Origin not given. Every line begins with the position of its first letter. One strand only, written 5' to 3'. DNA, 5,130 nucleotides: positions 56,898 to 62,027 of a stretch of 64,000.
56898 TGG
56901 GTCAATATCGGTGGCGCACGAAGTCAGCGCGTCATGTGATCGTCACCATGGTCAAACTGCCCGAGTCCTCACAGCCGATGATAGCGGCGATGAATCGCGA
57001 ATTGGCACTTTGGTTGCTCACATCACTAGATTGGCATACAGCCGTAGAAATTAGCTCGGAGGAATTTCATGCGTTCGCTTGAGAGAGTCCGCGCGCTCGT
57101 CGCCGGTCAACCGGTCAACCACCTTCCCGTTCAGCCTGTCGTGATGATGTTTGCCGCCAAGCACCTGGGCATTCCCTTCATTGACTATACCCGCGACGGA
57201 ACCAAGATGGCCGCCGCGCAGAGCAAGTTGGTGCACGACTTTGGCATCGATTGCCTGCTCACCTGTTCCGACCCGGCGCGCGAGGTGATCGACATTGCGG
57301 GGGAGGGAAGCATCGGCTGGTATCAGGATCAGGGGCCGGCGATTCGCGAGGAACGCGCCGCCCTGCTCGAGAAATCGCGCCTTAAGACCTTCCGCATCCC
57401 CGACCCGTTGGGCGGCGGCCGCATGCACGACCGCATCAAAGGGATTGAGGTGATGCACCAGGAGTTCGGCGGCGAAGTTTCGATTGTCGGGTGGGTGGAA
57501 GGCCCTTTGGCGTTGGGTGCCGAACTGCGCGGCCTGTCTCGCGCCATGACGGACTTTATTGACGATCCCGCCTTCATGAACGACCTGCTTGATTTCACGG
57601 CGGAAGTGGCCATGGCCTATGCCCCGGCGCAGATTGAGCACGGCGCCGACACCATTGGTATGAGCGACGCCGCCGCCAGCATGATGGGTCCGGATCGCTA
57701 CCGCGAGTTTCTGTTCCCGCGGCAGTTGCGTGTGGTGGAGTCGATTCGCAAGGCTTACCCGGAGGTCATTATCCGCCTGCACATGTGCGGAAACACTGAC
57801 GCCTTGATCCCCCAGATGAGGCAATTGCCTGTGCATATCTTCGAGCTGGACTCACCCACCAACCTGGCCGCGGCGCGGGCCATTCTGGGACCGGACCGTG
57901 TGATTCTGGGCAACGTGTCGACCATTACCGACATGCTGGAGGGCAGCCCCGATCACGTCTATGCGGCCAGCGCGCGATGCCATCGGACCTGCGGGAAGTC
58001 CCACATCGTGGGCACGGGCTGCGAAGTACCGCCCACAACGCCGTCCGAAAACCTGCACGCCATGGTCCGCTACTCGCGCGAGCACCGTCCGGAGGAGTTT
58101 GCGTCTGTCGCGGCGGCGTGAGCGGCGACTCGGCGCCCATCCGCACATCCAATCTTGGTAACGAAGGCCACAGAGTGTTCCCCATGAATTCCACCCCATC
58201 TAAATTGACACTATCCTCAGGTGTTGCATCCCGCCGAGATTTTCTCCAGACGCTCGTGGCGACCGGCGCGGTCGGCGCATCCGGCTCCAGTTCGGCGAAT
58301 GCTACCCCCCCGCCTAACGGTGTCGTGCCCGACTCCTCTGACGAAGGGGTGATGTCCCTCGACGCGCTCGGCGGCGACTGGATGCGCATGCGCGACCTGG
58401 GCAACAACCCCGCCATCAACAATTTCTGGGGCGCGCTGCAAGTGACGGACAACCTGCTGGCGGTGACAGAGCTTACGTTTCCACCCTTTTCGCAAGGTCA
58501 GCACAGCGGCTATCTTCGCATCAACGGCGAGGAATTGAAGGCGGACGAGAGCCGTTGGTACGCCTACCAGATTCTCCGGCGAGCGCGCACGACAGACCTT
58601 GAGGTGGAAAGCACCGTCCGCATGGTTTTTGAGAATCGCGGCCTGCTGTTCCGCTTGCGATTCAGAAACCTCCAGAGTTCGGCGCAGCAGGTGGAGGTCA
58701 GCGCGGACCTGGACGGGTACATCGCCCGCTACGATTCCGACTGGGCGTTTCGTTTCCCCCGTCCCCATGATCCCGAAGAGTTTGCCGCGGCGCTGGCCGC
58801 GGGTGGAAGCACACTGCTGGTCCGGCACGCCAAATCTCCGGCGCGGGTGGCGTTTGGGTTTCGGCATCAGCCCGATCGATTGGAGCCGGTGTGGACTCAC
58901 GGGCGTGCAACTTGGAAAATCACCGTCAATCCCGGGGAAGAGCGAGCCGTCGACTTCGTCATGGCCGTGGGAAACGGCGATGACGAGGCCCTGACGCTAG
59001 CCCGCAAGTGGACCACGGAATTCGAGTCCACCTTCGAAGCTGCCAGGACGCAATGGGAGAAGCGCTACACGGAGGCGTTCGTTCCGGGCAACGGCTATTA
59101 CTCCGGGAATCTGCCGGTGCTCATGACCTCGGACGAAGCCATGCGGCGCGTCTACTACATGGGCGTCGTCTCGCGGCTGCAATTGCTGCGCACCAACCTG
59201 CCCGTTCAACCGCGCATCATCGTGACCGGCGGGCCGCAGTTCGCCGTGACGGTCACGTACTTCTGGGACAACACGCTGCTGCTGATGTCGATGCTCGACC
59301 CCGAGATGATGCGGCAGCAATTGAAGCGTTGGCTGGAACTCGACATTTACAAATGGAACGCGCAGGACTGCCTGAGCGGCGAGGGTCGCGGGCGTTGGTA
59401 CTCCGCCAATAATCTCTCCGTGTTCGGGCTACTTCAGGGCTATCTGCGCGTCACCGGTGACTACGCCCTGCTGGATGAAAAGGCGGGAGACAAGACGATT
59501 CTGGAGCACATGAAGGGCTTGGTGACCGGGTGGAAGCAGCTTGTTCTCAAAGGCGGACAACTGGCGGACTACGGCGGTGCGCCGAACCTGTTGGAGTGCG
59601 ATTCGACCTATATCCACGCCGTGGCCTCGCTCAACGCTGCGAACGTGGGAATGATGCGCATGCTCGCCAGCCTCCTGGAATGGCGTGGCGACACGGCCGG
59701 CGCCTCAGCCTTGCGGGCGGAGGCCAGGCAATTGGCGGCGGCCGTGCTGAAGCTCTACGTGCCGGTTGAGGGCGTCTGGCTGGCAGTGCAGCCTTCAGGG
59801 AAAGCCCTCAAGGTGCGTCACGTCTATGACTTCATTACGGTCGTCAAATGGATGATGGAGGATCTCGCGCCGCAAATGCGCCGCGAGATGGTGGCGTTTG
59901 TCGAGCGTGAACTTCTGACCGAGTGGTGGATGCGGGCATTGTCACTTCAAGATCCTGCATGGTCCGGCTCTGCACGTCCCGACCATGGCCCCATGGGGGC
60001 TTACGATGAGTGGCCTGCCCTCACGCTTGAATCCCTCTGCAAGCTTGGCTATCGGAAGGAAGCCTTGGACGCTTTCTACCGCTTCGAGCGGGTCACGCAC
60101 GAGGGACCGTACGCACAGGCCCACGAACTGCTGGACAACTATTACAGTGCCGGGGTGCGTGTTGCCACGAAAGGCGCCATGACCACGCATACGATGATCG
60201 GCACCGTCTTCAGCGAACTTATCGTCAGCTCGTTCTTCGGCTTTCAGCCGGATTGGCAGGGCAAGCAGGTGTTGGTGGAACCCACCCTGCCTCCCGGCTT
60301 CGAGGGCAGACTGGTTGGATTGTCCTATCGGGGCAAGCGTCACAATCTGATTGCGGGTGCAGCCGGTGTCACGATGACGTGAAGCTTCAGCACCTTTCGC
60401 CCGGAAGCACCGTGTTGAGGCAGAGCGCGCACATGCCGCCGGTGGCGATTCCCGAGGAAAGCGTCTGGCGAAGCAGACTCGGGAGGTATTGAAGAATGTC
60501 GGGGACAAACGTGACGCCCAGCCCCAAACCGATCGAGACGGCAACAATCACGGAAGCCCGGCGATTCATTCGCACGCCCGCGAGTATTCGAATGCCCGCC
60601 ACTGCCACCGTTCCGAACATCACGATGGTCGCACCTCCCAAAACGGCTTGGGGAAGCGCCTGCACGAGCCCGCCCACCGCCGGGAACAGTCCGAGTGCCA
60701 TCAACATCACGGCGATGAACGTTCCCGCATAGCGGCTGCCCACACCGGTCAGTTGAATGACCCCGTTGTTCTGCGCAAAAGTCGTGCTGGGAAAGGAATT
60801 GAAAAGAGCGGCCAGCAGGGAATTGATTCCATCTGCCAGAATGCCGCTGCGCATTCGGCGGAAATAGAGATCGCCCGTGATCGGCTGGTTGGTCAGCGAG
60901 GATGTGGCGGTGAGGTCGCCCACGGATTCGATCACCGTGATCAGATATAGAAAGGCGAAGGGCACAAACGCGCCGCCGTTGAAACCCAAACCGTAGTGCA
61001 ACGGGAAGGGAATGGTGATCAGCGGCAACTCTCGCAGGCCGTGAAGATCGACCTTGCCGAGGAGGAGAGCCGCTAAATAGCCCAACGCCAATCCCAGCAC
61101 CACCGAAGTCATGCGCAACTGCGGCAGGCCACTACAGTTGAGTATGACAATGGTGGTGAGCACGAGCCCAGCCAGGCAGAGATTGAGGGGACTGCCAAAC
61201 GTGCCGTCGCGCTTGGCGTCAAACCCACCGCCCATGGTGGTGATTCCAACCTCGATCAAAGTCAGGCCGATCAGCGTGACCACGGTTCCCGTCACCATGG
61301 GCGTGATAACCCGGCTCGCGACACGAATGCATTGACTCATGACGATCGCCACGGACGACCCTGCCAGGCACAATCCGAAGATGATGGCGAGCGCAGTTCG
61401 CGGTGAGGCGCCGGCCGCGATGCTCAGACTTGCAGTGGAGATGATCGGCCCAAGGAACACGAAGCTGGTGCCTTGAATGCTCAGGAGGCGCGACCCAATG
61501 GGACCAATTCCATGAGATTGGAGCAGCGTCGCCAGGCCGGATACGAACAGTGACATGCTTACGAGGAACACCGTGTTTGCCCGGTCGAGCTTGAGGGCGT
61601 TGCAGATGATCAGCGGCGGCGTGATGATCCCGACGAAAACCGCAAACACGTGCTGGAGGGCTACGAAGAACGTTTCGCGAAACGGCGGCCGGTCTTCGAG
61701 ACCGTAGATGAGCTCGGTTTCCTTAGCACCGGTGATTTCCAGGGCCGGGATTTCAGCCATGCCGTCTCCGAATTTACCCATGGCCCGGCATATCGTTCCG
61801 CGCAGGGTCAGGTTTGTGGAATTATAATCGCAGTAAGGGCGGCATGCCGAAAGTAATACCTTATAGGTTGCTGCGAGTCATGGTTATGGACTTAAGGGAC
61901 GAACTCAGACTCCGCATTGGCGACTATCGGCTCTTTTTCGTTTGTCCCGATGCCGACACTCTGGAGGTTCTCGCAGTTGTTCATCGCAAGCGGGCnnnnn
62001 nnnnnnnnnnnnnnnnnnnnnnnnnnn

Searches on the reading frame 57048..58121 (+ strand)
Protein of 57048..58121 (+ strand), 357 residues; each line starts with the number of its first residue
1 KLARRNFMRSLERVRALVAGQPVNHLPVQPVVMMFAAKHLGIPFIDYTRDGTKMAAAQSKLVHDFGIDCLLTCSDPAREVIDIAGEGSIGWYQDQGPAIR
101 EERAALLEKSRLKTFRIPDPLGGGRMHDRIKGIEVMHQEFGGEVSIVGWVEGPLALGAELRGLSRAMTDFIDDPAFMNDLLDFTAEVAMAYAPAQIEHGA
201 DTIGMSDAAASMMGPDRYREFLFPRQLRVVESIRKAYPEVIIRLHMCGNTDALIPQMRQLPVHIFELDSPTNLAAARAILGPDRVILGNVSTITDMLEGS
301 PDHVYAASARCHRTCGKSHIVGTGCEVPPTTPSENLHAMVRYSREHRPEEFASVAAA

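Call 26: search_protein_families(library=pfam, proteins=[window:57048-58121:+], max_evalue=0.001)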
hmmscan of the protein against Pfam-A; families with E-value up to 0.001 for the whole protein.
window:57048-58121:+ (357 aa): 1 family
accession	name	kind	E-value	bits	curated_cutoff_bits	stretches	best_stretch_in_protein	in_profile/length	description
PF01208.23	URO-D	-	5.5e-56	190.5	23.9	1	12-345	4-345/346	Uroporphyrinogen decarboxylase (URO-D)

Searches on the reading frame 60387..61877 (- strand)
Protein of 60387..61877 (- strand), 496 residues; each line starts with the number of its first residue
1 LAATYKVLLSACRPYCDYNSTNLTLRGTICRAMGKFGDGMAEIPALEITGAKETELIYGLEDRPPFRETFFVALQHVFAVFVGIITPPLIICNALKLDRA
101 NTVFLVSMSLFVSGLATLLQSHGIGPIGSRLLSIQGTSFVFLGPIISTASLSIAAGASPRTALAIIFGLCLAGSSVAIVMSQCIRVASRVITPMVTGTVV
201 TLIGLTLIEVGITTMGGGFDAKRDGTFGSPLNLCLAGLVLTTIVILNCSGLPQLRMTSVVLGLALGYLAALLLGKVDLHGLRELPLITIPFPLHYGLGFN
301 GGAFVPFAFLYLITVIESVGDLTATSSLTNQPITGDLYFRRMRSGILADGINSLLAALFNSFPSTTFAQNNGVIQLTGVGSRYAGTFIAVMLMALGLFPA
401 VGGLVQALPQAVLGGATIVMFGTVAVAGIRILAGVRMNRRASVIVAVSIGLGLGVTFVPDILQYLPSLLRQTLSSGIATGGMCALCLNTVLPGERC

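Call 26: search_protein_families(library=pfam, proteins=[window:60387-61877:-], max_evalue=0.001)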
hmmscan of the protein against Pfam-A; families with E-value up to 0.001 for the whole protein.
window:60387-61877:- (496 aa): 1 family
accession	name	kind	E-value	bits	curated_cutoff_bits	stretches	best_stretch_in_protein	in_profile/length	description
PF00860.26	Xan_ur_permease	-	8.1e-92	308.3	27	1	68-460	2-388/389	Permease family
